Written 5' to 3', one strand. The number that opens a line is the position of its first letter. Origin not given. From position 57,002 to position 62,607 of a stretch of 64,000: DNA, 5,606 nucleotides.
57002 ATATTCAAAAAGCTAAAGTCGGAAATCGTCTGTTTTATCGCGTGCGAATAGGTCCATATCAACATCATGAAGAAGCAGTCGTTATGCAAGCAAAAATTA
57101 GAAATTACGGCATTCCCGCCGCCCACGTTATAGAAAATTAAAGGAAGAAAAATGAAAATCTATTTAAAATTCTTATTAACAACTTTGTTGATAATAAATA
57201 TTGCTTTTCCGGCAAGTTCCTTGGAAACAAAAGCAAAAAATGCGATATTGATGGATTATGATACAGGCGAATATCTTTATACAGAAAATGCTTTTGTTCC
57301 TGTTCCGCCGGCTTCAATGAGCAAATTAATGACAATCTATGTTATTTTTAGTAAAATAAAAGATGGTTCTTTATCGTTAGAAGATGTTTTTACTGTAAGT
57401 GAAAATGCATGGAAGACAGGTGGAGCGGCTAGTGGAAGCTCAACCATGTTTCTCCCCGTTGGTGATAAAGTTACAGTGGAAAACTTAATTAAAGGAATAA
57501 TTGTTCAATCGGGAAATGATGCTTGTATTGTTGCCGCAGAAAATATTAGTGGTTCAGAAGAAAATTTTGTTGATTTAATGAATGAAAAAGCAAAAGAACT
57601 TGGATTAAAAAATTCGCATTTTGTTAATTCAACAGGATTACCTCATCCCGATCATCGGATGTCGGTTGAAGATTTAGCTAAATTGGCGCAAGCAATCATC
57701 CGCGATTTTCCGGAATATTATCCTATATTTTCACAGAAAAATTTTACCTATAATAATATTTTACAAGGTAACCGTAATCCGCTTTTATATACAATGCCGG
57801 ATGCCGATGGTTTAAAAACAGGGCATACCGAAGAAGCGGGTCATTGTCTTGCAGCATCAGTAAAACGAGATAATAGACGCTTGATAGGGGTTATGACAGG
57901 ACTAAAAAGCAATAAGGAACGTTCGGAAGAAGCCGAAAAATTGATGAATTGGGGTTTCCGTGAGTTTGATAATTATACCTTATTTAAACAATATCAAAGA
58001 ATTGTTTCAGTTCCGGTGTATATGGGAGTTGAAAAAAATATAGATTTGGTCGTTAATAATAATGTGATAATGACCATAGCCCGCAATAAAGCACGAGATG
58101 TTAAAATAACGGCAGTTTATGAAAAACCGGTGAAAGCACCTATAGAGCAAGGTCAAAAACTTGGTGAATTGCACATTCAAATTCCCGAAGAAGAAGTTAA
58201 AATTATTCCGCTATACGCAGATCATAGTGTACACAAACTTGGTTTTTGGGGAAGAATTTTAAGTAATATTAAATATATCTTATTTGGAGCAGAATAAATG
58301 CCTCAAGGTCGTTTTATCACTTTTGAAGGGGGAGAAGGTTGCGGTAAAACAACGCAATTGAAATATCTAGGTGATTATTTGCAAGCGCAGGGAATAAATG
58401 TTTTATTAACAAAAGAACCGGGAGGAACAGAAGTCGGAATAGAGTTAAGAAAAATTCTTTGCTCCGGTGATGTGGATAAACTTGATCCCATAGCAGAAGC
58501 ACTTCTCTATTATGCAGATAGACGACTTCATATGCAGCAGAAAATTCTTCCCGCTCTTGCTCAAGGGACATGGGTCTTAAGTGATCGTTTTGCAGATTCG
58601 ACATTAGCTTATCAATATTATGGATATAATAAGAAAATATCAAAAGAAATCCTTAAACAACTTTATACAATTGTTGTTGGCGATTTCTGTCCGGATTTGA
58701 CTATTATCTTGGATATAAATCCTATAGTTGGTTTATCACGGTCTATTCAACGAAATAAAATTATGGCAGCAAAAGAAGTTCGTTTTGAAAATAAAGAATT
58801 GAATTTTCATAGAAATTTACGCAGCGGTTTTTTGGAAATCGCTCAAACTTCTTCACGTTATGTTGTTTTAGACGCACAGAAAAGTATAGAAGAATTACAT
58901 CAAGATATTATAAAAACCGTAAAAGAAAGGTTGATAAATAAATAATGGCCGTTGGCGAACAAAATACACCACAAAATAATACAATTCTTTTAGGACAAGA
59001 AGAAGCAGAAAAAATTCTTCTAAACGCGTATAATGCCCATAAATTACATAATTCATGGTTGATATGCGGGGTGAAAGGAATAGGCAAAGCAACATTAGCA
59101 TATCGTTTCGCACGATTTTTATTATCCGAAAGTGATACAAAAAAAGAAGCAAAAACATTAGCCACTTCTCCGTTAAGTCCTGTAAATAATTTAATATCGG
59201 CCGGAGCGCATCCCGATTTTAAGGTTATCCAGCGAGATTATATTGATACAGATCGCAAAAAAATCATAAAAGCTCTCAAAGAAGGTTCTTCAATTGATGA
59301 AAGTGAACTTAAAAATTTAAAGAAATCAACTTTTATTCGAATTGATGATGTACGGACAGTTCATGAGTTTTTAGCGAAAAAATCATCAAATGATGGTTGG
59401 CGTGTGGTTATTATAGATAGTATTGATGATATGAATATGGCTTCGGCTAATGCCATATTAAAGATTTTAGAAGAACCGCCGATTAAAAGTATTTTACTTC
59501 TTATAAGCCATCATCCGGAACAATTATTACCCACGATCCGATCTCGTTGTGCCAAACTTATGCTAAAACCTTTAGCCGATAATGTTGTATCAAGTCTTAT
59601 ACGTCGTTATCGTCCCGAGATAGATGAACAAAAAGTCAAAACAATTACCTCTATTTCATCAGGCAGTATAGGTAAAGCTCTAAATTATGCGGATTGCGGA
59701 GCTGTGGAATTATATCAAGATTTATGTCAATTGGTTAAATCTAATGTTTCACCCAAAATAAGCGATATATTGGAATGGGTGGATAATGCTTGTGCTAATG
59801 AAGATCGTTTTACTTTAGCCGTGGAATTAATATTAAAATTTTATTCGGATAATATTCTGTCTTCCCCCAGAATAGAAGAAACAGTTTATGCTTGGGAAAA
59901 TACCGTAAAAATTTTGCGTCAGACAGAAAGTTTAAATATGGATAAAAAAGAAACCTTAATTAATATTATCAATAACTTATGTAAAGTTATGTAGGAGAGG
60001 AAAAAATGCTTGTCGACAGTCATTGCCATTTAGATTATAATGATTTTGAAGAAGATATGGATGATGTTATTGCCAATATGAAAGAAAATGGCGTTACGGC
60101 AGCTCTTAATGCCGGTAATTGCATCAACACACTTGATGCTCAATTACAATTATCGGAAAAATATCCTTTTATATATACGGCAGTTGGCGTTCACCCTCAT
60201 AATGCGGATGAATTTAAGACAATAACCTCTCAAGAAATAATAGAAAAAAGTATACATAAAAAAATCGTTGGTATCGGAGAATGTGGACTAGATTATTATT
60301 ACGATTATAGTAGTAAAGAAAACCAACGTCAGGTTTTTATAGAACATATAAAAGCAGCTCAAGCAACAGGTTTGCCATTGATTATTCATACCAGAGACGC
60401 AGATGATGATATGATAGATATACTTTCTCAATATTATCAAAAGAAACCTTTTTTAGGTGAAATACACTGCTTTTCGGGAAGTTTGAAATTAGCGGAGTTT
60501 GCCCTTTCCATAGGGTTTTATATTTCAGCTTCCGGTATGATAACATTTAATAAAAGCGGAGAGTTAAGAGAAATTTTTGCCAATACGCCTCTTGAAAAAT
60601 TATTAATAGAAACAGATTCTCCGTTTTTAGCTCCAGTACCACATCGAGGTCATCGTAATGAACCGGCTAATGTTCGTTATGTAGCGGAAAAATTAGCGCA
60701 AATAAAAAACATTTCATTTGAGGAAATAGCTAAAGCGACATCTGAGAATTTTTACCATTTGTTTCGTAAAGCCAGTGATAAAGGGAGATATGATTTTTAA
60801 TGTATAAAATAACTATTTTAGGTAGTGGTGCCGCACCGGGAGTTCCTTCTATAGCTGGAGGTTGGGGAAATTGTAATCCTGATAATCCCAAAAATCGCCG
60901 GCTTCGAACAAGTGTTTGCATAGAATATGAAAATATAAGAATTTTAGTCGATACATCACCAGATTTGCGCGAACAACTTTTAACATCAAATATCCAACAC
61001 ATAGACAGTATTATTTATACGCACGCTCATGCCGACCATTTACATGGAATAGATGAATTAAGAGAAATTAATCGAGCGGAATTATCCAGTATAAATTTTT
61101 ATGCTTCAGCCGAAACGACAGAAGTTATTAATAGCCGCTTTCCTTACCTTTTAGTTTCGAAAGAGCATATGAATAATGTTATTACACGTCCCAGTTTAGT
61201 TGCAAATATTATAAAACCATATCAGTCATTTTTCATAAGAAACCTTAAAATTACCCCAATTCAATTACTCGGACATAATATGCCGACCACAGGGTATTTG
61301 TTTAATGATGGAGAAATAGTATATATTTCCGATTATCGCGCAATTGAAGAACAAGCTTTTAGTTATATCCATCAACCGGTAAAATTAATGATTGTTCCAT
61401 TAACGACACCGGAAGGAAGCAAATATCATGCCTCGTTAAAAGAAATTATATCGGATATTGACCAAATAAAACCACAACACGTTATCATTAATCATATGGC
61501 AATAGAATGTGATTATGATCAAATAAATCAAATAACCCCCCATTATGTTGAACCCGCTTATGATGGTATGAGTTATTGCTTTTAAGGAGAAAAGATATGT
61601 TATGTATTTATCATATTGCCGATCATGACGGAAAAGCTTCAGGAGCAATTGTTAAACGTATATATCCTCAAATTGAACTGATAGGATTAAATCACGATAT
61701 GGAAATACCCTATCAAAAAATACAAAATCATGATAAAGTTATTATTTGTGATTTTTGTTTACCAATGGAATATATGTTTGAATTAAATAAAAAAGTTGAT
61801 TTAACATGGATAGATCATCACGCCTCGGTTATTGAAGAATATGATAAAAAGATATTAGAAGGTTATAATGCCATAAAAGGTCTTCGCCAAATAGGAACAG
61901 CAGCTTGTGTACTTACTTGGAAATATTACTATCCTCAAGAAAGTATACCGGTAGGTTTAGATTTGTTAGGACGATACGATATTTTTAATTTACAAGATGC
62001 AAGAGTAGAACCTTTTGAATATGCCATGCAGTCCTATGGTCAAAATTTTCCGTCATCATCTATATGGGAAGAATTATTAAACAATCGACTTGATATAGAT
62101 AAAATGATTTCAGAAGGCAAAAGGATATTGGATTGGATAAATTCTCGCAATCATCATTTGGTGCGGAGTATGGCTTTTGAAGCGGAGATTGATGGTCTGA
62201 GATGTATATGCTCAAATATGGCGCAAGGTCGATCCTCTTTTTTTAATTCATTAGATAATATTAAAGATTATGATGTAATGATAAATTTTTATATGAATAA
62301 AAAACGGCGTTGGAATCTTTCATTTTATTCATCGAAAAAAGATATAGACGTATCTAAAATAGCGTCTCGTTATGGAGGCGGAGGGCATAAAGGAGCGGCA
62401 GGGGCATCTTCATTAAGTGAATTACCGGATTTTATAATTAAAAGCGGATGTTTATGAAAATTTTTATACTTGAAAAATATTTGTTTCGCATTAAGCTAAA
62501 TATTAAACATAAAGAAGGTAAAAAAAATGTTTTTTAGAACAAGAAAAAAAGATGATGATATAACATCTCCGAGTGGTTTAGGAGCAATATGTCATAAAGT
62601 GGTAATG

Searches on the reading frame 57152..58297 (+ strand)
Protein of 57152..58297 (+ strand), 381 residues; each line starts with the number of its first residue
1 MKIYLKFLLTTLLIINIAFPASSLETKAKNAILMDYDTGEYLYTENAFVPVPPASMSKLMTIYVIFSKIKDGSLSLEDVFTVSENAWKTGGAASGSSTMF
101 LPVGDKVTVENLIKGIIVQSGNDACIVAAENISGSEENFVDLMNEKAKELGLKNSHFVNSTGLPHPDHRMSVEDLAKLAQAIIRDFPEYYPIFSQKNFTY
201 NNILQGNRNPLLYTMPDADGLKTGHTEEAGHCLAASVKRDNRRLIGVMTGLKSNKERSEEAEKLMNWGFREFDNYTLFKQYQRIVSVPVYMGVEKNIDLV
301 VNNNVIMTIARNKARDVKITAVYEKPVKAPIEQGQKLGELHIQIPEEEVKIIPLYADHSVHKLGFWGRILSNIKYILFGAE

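Call 41: search_protein_families(library=pfam, proteins=[window:57152-58297:+], max_evalue=0.00001)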
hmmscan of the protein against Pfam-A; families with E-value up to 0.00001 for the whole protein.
window:57152-58297:+ (381 aa): 3 families
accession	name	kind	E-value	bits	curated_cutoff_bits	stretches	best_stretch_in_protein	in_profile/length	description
PF00768.25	Peptidase_S11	-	4.7e-76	255.8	27.6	1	21-250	5-236/239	D-alanyl-D-alanine carboxypeptidase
PF07943.18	PBP5_C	-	1.8e-16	60.5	21.2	1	272-362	1-91/91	Penicillin-binding protein 5, C-terminal domain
PF13354.11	Beta-lactamase2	-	4.1e-11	43.1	22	1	33-184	4-148/214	Beta-lactamase enzyme family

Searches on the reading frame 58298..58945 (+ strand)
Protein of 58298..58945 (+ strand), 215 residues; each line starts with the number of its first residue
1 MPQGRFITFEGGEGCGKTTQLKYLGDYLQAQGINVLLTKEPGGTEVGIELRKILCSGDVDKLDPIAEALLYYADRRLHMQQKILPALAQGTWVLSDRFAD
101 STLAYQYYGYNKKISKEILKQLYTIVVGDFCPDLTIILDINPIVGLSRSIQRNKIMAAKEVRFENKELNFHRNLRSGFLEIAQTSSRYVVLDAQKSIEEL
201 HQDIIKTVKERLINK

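Call 41: search_protein_families(library=pfam, proteins=[window:58298-58945:+], max_evalue=0.00001)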
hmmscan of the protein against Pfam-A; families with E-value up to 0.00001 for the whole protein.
window:58298-58945:+ (215 aa): 2 families
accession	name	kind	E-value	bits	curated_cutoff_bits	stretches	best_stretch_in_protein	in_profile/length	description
PF02223.23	Thymidylate_kin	-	1.1e-46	159.3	27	1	9-204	1-185/185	Thymidylate kinase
PF13521.12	AAA_28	-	1.2e-07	32.6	27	1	7-120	2-103/164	AAA domain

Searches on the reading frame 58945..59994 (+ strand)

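Call 42: search_protein_families(library=pfam, proteins=[window:58945-59994:+], max_evalue=0.00001)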
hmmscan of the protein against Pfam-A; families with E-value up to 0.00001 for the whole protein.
window:58945-59994:+ (349 aa): 1 family
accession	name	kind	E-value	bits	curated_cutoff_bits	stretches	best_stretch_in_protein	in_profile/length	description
PF13177.12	DNA_pol3_delta2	-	3.9e-36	124.9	27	1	17-210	1-160/161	DNA polymerase III, delta subunit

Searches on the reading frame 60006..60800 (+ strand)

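Call 42: search_protein_families(library=pfam, proteins=[window:60006-60800:+], max_evalue=0.00001)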
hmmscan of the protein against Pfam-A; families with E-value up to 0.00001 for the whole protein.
window:60006-60800:+ (264 aa): 1 family
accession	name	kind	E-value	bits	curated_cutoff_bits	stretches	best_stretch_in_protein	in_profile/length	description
PF01026.27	TatD_DNase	-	5.9e-84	281.9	27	1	3-254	1-253/253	TatD related DNase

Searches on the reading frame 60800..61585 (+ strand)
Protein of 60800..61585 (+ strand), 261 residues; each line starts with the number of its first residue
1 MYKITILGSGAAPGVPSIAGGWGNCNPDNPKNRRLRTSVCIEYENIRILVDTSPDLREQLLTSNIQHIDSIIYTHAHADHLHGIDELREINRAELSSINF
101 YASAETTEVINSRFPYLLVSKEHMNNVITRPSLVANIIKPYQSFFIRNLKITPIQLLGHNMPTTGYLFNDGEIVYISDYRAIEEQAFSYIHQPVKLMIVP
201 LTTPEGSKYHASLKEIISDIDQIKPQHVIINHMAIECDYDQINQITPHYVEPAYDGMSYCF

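Call 42: search_protein_families(library=pfam, proteins=[window:60800-61585:+], max_evalue=0.00001)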
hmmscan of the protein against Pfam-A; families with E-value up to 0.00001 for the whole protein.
window:60800-61585:+ (261 aa): 2 families
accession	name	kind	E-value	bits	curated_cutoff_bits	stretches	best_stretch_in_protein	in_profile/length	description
PF12706.13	Lactamase_B_2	-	1.6e-29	103.4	27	1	47-233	2-200/200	Beta-lactamase superfamily domain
PF00753.33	Lactamase_B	-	3e-08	34.3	22.7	1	37-93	7-69/196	Metallo-beta-lactamase superfamily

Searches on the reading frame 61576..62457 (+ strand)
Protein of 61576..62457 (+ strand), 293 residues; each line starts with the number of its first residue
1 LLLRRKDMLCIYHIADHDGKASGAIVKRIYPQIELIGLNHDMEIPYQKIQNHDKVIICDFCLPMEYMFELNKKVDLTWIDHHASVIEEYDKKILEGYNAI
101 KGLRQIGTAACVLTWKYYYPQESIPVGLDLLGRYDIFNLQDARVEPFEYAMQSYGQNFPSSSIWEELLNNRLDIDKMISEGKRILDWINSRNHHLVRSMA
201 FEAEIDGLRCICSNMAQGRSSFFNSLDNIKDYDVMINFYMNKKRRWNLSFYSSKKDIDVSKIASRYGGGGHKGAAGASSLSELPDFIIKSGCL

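Call 42: search_protein_families(library=pfam, proteins=[window:61576-62457:+], max_evalue=0.00001)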
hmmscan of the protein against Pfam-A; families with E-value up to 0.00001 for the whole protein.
window:61576-62457:+ (293 aa): 1 family
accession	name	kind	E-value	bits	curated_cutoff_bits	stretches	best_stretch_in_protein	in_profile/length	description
PF02272.25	DHHA1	-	2.3e-07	31.7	25.9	1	223-279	22-83/102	DHHA1 domain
